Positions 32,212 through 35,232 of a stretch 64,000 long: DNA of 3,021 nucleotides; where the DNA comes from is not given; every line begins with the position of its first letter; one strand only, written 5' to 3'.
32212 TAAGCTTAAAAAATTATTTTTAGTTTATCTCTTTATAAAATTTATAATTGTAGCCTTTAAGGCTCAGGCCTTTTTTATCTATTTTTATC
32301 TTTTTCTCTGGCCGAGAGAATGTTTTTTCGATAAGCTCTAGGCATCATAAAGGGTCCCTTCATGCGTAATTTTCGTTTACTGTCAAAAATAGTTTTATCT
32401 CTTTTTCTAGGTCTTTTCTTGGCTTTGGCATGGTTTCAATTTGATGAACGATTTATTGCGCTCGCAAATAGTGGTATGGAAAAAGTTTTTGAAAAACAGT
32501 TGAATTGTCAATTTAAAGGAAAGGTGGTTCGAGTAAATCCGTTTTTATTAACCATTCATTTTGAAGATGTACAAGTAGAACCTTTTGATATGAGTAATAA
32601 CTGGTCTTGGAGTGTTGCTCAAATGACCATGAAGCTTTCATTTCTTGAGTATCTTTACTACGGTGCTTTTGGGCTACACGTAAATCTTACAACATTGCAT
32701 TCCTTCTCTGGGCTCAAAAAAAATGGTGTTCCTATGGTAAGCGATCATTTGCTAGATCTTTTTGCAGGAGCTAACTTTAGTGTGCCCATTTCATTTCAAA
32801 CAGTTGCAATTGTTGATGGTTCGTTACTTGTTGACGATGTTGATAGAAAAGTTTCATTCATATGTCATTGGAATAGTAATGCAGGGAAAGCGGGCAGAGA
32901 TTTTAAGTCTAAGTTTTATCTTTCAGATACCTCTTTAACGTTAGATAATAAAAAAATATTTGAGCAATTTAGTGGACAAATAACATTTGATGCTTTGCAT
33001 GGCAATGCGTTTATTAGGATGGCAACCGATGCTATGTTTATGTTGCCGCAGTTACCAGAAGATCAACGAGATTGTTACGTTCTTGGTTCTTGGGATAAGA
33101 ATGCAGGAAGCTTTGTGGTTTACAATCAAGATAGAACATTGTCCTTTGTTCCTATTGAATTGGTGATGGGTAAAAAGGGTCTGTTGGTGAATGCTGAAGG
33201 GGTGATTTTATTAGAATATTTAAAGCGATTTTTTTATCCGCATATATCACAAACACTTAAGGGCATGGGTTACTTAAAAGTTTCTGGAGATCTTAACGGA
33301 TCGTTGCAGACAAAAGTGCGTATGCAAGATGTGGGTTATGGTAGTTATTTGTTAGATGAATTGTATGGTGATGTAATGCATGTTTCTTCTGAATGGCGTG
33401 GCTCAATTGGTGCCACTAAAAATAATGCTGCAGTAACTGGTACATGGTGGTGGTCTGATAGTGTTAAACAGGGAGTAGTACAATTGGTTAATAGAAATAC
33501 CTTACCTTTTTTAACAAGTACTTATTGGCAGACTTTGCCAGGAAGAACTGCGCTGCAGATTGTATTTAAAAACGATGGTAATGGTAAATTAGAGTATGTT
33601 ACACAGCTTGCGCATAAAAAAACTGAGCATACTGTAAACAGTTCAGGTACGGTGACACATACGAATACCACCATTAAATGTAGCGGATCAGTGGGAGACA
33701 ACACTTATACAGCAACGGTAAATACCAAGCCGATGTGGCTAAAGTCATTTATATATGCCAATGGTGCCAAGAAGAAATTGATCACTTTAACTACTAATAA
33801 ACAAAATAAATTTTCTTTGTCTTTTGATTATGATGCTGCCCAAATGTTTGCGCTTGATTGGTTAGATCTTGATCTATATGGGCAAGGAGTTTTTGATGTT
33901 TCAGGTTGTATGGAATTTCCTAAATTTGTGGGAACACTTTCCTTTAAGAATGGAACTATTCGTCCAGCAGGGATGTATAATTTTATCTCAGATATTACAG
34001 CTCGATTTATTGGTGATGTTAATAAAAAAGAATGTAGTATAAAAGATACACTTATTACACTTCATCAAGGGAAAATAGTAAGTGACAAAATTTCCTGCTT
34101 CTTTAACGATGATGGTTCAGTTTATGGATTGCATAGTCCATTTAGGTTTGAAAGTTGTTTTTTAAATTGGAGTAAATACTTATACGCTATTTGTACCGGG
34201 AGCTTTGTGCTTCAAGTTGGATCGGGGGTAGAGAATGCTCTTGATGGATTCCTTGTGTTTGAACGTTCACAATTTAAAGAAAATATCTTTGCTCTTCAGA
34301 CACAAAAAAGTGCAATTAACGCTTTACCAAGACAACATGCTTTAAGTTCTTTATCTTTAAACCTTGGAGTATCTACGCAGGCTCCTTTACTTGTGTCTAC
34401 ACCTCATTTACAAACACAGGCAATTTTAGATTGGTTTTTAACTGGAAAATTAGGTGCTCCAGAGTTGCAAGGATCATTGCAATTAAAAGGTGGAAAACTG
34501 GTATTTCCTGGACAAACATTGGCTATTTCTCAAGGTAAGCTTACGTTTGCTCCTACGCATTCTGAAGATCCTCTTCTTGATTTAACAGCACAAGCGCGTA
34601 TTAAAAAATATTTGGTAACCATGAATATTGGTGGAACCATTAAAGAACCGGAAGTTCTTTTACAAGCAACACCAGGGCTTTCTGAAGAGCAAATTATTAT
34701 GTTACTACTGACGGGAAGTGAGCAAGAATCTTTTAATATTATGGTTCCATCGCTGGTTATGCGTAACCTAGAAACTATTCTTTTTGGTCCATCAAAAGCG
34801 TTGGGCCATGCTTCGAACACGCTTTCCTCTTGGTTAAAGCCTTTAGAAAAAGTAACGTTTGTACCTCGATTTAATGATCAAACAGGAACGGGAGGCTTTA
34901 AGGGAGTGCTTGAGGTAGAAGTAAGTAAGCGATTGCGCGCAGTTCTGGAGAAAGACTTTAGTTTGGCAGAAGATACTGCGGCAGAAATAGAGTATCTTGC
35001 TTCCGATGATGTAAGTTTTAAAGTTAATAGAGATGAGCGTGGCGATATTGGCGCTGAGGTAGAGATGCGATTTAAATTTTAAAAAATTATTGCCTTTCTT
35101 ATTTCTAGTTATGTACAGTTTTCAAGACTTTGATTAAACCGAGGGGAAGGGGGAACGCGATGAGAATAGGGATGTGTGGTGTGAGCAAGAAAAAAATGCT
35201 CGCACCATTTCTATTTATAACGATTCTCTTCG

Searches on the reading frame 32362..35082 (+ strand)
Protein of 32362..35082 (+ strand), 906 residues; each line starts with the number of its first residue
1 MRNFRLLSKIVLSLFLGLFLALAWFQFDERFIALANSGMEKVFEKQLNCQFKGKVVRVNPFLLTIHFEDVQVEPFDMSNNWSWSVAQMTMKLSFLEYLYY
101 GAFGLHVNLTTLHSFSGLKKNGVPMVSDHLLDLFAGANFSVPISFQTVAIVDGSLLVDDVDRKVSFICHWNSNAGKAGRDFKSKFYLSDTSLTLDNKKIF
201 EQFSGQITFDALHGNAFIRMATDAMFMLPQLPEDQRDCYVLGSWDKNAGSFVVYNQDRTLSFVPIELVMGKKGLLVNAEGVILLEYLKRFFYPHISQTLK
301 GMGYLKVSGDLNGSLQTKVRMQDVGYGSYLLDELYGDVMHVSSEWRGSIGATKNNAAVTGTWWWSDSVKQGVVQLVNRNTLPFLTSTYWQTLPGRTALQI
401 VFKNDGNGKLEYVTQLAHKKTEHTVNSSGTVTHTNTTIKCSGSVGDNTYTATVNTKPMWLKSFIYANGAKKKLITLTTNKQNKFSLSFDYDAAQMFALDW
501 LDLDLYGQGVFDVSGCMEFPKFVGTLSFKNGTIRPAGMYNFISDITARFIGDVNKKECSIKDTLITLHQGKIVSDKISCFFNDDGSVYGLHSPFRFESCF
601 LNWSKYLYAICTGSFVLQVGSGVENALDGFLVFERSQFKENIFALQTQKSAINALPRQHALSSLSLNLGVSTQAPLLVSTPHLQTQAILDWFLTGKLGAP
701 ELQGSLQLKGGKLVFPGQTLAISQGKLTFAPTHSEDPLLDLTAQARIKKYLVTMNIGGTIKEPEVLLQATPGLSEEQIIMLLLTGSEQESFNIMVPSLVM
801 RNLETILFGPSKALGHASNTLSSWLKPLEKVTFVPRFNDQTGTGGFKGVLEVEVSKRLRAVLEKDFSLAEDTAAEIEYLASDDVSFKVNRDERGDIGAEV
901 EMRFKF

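Call 7: search_protein_families(library=pfam, proteins=[window:32362-35082:+], max_evalue=0.01)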
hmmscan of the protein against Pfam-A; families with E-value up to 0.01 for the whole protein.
window:32362-35082:+ (906 aa): 1 family
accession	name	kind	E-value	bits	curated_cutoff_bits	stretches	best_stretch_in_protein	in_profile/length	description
PF04357.19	TamB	-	1.1e-23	84.6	22.4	1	630-903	92-378/381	TamB, inner membrane protein subunit of TAM complex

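Call 34: find_encoding_contigs(protein=window:32362-35082:+, flank=10000, max_places=6)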
Protein window:32362-35082:+ (906 aa): 1 contig read that carries it; 1 place shown.
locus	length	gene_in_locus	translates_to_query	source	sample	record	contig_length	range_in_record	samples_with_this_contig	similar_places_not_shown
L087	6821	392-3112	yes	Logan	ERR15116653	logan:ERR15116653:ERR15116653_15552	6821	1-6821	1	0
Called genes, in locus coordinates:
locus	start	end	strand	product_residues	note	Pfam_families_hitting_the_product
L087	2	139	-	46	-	?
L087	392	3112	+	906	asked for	PF04357:TamB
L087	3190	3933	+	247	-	PF13091:PLDc_2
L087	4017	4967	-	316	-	PF01479:S4, PF00849:PseudoU_synth_2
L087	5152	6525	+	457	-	PF03448:MgtE_N, PF00571:CBS (faint), PF01769:MgtE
